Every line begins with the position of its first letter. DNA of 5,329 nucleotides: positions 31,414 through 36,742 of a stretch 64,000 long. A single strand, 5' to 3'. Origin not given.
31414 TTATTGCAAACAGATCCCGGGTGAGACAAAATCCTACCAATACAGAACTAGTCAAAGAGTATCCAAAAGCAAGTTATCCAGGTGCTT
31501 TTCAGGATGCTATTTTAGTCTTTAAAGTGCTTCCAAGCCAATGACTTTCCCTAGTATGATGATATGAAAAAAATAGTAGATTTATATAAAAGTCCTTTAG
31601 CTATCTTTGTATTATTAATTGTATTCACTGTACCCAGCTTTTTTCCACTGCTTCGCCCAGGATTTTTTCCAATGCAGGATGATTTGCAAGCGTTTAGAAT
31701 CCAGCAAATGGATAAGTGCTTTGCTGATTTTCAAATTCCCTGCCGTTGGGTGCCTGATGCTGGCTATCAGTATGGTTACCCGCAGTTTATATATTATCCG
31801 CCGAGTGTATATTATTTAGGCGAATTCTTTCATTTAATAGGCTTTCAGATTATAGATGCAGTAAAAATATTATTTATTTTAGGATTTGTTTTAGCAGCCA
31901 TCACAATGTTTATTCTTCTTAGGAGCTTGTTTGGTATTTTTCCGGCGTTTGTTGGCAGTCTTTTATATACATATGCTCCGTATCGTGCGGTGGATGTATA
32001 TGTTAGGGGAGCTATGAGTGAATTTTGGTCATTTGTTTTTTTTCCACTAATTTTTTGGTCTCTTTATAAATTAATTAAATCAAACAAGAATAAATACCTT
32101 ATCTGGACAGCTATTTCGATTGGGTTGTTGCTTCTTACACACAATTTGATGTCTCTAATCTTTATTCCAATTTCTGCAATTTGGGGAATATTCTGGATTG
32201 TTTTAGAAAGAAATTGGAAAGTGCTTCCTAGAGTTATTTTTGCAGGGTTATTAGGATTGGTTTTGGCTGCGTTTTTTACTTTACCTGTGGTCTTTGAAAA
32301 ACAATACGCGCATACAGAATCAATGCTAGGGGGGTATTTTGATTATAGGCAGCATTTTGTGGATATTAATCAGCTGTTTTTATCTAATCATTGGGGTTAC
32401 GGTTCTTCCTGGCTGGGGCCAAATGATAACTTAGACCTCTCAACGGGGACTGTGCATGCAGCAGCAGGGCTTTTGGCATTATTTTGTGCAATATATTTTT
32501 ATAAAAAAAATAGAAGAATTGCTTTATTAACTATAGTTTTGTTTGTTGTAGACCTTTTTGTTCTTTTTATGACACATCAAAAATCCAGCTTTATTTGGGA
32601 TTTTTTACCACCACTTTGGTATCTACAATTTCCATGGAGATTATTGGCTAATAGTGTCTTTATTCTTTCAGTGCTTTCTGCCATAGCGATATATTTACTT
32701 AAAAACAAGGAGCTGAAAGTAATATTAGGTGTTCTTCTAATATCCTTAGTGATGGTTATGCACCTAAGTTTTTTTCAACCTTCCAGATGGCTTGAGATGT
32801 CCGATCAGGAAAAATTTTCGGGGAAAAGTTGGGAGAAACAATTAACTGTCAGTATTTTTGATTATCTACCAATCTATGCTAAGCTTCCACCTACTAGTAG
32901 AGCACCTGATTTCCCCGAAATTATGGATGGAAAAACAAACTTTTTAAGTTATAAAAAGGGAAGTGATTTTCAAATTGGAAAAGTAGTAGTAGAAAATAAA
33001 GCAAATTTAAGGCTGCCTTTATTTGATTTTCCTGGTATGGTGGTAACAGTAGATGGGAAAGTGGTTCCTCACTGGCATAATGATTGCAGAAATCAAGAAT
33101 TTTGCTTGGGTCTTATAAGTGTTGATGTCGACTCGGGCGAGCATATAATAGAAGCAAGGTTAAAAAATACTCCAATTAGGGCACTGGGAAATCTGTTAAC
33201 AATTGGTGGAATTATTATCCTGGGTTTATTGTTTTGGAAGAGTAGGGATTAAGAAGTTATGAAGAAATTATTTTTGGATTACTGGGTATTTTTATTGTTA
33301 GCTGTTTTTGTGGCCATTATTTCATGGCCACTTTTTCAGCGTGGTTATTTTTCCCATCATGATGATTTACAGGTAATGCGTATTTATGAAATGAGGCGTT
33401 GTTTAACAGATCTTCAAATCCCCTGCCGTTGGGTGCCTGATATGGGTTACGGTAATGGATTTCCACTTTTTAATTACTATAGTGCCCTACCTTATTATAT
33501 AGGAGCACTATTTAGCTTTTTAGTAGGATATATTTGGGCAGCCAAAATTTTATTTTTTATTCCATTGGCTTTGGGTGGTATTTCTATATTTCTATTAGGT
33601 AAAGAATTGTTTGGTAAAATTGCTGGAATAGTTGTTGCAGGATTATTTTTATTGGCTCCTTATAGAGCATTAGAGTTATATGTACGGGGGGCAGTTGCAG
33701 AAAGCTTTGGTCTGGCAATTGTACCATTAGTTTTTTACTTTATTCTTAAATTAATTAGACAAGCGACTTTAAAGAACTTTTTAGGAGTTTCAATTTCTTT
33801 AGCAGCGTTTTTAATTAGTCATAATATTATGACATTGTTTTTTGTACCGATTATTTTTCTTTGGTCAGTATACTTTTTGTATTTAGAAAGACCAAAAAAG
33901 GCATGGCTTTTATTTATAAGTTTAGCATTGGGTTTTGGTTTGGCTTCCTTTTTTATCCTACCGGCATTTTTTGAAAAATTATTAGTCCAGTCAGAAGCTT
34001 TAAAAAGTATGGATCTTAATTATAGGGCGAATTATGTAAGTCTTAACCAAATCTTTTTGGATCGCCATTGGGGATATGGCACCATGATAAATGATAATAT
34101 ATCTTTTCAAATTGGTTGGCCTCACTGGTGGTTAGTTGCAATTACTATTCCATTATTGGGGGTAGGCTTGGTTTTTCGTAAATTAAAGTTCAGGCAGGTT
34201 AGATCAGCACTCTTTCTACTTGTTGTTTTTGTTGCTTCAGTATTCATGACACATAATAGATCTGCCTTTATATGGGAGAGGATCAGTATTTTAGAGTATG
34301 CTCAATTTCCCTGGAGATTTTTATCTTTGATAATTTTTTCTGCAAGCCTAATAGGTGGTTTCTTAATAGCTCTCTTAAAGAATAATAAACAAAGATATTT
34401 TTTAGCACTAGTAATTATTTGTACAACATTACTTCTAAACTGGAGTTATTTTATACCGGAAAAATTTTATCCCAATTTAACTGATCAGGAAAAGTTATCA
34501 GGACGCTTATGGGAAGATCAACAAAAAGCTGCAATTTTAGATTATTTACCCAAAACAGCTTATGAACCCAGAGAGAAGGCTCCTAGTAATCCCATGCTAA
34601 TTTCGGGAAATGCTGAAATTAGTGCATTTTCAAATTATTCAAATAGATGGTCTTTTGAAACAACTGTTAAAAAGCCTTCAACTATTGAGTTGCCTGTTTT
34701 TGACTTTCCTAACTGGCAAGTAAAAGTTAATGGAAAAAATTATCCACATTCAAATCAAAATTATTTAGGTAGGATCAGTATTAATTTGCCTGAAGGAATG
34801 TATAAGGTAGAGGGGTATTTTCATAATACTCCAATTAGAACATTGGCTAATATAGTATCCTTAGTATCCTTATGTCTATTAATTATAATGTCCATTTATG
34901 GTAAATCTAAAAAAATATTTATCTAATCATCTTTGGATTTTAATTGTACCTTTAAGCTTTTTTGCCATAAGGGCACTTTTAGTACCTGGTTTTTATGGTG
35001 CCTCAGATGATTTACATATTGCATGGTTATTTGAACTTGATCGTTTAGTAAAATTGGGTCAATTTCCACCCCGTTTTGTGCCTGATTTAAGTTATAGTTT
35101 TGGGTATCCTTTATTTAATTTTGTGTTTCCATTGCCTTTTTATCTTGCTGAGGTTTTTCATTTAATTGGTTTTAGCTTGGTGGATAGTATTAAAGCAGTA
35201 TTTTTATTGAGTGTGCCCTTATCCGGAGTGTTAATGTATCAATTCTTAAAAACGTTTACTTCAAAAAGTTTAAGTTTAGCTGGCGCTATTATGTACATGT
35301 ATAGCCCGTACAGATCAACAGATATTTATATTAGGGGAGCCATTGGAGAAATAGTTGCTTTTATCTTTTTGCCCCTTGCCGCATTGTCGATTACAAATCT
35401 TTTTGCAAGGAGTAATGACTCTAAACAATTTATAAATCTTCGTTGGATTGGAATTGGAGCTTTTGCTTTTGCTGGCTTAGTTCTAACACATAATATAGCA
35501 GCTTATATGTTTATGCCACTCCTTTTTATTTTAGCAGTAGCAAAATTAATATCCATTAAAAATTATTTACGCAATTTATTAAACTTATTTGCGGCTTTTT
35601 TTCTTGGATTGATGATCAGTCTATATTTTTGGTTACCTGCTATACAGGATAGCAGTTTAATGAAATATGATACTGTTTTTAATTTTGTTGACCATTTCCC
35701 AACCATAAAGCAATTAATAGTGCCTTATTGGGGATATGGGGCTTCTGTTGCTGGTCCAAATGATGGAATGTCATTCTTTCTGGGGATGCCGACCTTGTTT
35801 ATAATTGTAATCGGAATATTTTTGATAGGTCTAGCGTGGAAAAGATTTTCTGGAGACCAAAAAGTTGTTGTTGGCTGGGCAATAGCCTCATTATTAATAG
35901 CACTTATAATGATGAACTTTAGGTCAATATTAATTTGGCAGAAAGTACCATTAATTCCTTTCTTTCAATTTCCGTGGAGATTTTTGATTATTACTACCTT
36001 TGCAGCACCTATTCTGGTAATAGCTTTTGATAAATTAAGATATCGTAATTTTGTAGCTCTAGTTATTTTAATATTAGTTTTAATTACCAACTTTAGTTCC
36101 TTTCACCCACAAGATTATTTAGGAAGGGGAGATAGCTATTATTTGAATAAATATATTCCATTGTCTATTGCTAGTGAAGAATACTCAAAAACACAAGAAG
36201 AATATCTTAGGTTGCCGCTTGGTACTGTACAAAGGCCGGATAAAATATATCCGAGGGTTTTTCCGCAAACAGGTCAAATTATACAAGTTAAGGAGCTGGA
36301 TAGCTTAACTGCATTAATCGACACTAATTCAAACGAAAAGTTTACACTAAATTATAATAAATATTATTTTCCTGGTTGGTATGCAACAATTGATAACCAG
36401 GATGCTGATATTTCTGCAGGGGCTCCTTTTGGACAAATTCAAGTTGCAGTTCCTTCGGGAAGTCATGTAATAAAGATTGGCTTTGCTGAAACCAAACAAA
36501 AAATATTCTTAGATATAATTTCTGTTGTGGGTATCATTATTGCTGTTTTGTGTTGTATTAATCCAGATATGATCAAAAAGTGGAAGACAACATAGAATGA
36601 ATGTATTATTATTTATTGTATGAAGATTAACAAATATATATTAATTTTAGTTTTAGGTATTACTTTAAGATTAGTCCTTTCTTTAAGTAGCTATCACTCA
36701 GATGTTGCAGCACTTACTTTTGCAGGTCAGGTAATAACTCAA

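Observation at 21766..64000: Super-locus of ~22 GT-C-like polytopic glycosyltransferase paralogs with Dpm1-like GT2 donor synthases, a flippase and nucleotide-sugar genes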

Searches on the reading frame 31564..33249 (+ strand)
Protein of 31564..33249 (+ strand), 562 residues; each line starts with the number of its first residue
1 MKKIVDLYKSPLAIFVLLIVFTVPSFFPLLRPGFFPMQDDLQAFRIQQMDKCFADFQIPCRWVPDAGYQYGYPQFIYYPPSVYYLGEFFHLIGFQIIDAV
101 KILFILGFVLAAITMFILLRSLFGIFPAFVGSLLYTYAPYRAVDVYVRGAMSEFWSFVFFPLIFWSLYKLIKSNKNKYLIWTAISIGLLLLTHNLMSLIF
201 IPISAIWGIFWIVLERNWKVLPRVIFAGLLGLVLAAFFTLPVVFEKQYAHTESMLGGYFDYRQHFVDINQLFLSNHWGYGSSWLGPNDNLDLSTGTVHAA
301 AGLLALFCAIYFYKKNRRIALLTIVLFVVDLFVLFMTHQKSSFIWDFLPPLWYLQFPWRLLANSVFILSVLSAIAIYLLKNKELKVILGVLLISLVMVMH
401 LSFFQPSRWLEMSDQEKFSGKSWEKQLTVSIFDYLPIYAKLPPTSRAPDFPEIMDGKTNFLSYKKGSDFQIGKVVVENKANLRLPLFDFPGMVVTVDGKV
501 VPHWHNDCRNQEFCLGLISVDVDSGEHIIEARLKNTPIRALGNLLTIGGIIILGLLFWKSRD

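Call 3: search_protein_families(library=pfam, proteins=[window:31564-33249:+], max_evalue=0.01)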
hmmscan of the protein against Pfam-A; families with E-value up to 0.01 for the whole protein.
window:31564-33249:+ (562 aa): 4 families
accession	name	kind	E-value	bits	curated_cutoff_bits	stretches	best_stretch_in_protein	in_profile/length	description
PF11992.13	TgpA_N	-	4.2e-05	23.2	30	1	184-344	6-127/333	TgpA N-terminal domain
PF10131.15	PTPS_related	-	0.0001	21.3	26.4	1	75-429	1-336/621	6-pyruvoyl-tetrahydropterin synthase related domain; membrane protein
PF13231.12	PMT_2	-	0.00024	21.8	26.1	1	79-238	3-153/160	Dolichyl-phosphate-mannose-protein mannosyltransferase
PF09586.16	YfhO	-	0.00092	18.1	28.5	1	81-407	68-388/835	Bacterial membrane protein YfhO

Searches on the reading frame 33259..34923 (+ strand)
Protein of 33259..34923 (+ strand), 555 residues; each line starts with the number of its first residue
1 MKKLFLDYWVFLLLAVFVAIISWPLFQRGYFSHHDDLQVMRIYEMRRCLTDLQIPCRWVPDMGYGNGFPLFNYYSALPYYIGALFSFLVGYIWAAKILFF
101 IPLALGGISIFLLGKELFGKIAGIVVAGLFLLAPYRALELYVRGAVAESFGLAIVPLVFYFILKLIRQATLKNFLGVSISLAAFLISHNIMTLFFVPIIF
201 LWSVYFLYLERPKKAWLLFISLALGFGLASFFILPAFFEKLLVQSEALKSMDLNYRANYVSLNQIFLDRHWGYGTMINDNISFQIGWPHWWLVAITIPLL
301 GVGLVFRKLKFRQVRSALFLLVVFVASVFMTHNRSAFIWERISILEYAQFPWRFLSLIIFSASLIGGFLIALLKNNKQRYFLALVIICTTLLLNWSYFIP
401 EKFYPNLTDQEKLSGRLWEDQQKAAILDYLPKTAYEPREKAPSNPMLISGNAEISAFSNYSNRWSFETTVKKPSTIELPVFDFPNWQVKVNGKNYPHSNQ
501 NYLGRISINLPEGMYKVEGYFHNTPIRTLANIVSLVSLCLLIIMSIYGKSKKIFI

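Call 3: search_protein_families(library=pfam, proteins=[window:33259-34923:+], max_evalue=0.01)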
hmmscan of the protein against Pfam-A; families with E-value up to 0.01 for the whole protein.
window:33259-34923:+ (555 aa): 1 family
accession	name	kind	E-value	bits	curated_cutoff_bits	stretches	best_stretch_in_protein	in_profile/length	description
PF10131.15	PTPS_related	-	7.7e-11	41.6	26.4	1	71-428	1-339/621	6-pyruvoyl-tetrahydropterin synthase related domain; membrane protein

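Call 70: search_solved_structures(query=window:33259-34923:+, max_evalue=1)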
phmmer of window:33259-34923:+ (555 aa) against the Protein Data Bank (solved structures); distinct sequences matched with E-value up to 1: 0.

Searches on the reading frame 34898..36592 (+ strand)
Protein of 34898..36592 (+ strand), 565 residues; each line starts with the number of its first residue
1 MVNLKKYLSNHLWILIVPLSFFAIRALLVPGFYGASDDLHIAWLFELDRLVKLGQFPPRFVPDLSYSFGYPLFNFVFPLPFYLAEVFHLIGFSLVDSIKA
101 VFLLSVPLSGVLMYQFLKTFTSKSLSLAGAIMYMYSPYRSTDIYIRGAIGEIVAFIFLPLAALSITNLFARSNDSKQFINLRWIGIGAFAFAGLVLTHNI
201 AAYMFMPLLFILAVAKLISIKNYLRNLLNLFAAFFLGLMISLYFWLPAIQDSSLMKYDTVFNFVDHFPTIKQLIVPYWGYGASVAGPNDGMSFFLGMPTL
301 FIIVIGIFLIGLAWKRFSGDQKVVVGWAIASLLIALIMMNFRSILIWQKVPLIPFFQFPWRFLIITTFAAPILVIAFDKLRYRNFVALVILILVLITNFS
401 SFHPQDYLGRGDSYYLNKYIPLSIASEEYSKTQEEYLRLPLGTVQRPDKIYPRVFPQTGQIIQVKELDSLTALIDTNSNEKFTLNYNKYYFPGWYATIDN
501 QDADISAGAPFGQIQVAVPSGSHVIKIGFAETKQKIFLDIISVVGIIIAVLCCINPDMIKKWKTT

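Call 3: search_protein_families(library=pfam, proteins=[window:34898-36592:+], max_evalue=0.01)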
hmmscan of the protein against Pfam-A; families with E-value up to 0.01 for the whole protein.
window:34898-36592:+ (565 aa): 0 families

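Call 17: search_protein_families(library=ncbifam, proteins=[window:34898-36592:+], max_evalue=1)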
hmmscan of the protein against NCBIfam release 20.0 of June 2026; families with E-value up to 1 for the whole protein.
window:34898-36592:+ (565 aa): 1 family
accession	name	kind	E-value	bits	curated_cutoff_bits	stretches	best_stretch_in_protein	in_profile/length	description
NF046067.1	SigPepSipWBacil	equivalog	0.0087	15.6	190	1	272-322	127-177/189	signal peptidase I SipW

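Call 18: search_protein_families(library=pfam, proteins=[window:34898-36592:+], max_evalue=10)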
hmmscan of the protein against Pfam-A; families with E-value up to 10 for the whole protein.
window:34898-36592:+ (565 aa): 0 families
